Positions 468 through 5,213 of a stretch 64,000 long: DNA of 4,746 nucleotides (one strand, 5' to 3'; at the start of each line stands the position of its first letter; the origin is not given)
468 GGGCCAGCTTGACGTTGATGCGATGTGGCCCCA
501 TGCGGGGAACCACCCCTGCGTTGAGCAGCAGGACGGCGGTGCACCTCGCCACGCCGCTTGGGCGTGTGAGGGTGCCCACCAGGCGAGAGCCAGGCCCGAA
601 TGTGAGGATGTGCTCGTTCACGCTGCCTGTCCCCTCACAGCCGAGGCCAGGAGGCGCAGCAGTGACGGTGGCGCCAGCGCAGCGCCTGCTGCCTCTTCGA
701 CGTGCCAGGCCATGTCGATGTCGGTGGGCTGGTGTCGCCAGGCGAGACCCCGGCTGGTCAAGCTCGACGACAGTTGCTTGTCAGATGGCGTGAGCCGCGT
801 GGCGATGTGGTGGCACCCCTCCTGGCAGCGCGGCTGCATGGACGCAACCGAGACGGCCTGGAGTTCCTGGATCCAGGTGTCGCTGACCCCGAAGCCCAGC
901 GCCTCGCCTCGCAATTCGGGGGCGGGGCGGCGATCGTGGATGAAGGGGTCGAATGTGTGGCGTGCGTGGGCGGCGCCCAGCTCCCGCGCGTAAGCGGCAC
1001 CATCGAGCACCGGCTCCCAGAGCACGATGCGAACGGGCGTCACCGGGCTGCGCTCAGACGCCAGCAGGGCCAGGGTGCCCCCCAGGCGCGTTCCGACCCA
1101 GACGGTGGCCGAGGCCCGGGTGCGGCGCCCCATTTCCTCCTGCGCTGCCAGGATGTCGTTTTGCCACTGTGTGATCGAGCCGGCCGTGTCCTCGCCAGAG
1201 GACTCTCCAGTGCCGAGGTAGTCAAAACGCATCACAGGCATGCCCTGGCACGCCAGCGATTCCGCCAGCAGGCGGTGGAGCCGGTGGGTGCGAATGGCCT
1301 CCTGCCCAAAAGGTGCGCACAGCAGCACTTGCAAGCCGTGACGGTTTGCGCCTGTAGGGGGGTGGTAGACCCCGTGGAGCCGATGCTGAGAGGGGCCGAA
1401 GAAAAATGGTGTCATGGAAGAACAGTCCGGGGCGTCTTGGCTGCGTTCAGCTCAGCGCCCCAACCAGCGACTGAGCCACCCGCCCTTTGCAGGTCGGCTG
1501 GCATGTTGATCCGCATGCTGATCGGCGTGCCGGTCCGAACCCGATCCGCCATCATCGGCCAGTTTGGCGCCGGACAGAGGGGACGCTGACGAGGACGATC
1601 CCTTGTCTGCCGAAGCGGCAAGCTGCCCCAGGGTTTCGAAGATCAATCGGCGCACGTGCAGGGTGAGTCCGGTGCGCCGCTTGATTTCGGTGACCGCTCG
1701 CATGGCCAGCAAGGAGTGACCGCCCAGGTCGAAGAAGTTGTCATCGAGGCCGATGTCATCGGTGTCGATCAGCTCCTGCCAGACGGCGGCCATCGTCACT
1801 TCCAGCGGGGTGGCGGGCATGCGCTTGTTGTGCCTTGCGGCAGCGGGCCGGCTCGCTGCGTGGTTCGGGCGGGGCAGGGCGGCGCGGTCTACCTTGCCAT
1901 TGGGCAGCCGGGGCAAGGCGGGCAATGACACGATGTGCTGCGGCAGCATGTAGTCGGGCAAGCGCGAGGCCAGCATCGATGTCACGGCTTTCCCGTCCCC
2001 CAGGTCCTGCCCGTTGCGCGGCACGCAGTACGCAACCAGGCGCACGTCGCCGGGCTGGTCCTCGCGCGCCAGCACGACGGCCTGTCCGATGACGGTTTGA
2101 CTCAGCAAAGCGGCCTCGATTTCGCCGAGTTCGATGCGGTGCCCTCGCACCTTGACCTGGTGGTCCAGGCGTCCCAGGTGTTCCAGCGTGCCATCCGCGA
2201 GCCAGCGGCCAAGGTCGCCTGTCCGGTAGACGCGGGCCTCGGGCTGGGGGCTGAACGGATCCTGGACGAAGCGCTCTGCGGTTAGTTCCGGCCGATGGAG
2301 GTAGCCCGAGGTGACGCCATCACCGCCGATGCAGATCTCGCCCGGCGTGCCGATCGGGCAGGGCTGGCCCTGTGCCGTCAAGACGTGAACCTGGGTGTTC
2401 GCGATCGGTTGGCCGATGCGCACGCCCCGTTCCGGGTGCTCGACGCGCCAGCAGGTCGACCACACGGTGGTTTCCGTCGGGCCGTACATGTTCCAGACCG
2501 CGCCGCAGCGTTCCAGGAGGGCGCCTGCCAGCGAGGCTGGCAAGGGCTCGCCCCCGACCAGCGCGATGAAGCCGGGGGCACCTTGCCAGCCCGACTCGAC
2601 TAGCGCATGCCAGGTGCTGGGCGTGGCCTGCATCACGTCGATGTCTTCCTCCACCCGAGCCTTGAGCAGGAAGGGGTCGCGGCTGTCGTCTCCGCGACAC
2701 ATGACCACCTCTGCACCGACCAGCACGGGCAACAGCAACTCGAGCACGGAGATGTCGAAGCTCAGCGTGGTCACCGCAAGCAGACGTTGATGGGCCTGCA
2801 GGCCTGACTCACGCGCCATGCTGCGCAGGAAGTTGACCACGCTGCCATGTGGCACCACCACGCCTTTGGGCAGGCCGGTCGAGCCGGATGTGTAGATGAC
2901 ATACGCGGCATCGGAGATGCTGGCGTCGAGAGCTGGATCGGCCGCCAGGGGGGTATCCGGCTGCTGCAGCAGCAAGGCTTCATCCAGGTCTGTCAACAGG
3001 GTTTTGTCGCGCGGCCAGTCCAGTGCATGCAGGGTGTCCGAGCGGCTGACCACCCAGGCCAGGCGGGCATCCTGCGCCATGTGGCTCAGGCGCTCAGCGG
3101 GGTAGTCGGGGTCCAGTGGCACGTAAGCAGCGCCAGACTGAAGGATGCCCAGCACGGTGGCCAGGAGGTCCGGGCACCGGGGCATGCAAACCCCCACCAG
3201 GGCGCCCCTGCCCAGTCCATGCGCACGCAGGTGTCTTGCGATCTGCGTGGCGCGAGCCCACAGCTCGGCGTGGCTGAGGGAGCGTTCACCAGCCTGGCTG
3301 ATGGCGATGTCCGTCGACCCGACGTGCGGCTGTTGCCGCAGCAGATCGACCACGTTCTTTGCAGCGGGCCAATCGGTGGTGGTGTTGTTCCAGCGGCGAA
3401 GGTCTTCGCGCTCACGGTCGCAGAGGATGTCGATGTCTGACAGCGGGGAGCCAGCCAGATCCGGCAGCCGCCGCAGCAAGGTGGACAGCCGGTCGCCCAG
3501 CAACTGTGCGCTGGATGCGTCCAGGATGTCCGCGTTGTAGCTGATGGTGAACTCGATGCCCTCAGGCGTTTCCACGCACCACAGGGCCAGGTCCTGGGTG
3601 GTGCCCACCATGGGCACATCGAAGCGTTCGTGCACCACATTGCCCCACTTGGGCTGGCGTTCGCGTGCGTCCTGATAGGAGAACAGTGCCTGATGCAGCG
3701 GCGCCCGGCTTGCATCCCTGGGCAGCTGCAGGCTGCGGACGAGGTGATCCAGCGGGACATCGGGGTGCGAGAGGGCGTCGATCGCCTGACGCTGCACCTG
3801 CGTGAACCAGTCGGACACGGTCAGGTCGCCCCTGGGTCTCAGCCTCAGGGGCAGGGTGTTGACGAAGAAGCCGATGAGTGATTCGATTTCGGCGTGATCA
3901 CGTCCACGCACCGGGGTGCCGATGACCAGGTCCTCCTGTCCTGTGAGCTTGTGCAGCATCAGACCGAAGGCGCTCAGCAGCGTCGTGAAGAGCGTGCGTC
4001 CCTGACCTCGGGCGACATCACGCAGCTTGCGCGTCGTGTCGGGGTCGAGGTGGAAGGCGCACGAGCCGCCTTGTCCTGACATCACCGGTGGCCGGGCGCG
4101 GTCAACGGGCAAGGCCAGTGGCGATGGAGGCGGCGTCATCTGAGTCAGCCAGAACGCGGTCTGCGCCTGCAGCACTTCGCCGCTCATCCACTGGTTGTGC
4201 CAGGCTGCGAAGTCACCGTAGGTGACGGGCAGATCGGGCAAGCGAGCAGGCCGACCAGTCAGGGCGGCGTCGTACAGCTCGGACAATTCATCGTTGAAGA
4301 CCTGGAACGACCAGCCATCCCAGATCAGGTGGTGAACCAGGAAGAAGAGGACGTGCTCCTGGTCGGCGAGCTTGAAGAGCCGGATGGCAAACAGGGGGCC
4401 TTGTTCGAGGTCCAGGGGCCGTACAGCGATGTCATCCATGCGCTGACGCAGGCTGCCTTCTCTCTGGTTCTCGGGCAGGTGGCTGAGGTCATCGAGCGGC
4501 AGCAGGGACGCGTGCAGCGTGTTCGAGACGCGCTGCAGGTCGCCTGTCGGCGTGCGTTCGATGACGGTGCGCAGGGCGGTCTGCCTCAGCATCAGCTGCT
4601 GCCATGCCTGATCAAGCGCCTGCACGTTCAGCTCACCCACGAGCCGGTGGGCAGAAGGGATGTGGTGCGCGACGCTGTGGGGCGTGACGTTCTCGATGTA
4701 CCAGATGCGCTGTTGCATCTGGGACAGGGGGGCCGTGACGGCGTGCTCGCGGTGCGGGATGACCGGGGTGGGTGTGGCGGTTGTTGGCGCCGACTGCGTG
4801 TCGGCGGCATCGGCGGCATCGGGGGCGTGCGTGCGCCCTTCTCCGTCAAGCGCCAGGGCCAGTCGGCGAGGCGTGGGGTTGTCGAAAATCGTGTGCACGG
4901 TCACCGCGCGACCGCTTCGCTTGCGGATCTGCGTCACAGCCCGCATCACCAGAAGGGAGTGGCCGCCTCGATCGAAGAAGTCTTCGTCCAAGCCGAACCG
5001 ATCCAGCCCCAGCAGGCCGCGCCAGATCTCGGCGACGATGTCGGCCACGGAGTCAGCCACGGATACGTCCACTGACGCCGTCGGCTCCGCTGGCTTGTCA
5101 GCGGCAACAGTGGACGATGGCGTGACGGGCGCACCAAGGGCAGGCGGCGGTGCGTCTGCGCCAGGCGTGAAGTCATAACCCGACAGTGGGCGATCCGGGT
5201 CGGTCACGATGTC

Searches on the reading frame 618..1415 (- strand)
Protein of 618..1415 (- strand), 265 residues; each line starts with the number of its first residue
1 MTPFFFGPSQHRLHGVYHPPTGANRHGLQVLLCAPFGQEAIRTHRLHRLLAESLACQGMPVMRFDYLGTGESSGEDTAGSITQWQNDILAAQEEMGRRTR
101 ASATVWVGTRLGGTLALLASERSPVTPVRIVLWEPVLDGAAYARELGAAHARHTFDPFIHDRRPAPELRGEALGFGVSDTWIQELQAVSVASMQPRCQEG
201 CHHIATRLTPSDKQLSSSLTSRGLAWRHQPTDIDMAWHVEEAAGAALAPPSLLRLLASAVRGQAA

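Call 48: search_solved_structures(query=A2, max_evalue=1)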
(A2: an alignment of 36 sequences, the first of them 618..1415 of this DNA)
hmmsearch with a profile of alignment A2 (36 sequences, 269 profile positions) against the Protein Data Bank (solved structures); distinct sequences matched with E-value up to 1: 118 (the best 60 are shown).
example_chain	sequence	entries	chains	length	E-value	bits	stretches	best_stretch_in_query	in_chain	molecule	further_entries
9pir_A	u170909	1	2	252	5.3e-23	85.2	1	7-143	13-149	Alpha/beta fold hydrolase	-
9pic_A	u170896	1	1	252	6.6e-23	84.9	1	7-143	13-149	Alpha/beta fold hydrolase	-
9pid_A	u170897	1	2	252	2.6e-22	82.9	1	7-137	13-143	Alpha/beta fold hydrolase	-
9pjb_A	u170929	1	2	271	4.6e-18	69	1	2-130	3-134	MHETase MHT043-5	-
9h0z_A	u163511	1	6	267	2.1e-17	66.8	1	8-136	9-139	Serine aminopeptidase S33 domain-containing protein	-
7q4h_A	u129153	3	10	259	8.6e-17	64.8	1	8-137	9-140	Hydrolase_4 domain-containing protein | Serine aminopeptidase S33 domain-containing protein | Prolyl oligopeptidase family protein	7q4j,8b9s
9w30_A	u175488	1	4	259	4.1e-16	62.6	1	7-135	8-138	Alpha/beta superfamily hydrolase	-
8b4u_A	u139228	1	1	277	4e-14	56.1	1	2-124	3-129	Alpha/beta hydrolase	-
7wwh_A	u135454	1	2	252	1.8e-13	54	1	13-135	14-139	Alpha/beta hydrolase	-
9wo1_A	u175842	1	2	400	2.7e-11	46.8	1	49-124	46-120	Osmotically inducible protein C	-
7z2v_A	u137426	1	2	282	3.2e-11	46.6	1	12-211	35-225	Ferulic acid esterase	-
7z2u_A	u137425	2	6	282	3.5e-11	46.4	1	12-211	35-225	Ferulic acid esterase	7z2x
7qjm_A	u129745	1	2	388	4.5e-11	46.1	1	50-149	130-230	alpha/beta-hydrolase (202)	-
5cml_A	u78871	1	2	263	8.3e-11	45.2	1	49-121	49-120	OsmC family protein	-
3qm1_A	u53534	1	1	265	1.9e-09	40.8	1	40-135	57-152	Cinnamoyl esterase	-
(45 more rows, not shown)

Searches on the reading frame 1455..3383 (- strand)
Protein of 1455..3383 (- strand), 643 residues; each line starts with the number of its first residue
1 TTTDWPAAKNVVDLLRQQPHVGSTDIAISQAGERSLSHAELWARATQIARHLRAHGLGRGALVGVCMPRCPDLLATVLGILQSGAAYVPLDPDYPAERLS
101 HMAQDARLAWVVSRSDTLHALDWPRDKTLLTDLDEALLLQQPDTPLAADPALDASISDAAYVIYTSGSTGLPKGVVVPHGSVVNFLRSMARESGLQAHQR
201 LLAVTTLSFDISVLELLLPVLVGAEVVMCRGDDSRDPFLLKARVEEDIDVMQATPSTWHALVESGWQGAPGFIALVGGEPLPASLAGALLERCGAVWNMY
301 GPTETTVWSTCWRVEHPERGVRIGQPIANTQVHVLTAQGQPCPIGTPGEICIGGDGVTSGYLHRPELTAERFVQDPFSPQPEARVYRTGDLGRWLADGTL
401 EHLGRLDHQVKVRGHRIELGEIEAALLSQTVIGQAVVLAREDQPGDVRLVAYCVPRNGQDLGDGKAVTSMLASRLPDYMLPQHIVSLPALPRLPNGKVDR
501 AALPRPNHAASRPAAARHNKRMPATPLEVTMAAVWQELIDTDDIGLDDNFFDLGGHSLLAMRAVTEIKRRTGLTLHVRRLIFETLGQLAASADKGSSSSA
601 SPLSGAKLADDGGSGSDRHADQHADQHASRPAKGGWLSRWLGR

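Call 35: search_protein_families(library=pfam, proteins=[window:1455-3383:-], max_evalue=0.0001)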
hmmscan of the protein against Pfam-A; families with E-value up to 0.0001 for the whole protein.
window:1455-3383:- (643 aa): 3 families
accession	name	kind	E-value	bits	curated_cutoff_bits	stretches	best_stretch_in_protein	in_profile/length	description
PF00501.34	AMP-binding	-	2.1e-83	280.7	29.9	1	24-362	10-384/384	AMP-binding enzyme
PF00550.31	PP-binding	-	9.6e-12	45.4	20.8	1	533-590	5-65/67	Phosphopantetheine attachment site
PF13193.12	AMP-binding_C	-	1.1e-09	39.4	24.5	1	421-497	1-76/76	AMP-binding enzyme C-terminal domain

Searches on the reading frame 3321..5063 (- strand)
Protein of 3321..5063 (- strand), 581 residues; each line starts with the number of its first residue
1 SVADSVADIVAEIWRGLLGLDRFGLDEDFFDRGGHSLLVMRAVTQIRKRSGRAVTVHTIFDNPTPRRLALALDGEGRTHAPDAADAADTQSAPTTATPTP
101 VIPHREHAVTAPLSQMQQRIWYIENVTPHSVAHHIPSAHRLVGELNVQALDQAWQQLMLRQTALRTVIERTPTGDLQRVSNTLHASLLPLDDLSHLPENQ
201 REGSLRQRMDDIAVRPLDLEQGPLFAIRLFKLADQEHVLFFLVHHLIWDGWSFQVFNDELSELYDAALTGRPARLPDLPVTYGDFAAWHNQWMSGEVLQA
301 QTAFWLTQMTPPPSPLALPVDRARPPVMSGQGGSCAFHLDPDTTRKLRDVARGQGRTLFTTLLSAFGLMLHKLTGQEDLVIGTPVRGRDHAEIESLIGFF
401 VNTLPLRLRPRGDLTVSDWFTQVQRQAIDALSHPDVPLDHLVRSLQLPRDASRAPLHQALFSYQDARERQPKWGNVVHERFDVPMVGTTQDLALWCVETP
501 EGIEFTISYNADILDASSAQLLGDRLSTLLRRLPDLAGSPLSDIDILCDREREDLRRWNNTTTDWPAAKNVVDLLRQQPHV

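Call 35: search_protein_families(library=pfam, proteins=[window:3321-5063:-], max_evalue=0.0001)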
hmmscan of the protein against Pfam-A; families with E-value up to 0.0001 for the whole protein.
window:3321-5063:- (581 aa): 2 families
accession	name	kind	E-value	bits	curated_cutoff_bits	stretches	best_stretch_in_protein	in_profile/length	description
PF00668.25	Condensation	-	5.5e-96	322.5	30.6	1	110-555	4-455/456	Condensation domain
PF00550.31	PP-binding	-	2.3e-12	47.4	20.8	1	9-70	2-65/67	Phosphopantetheine attachment site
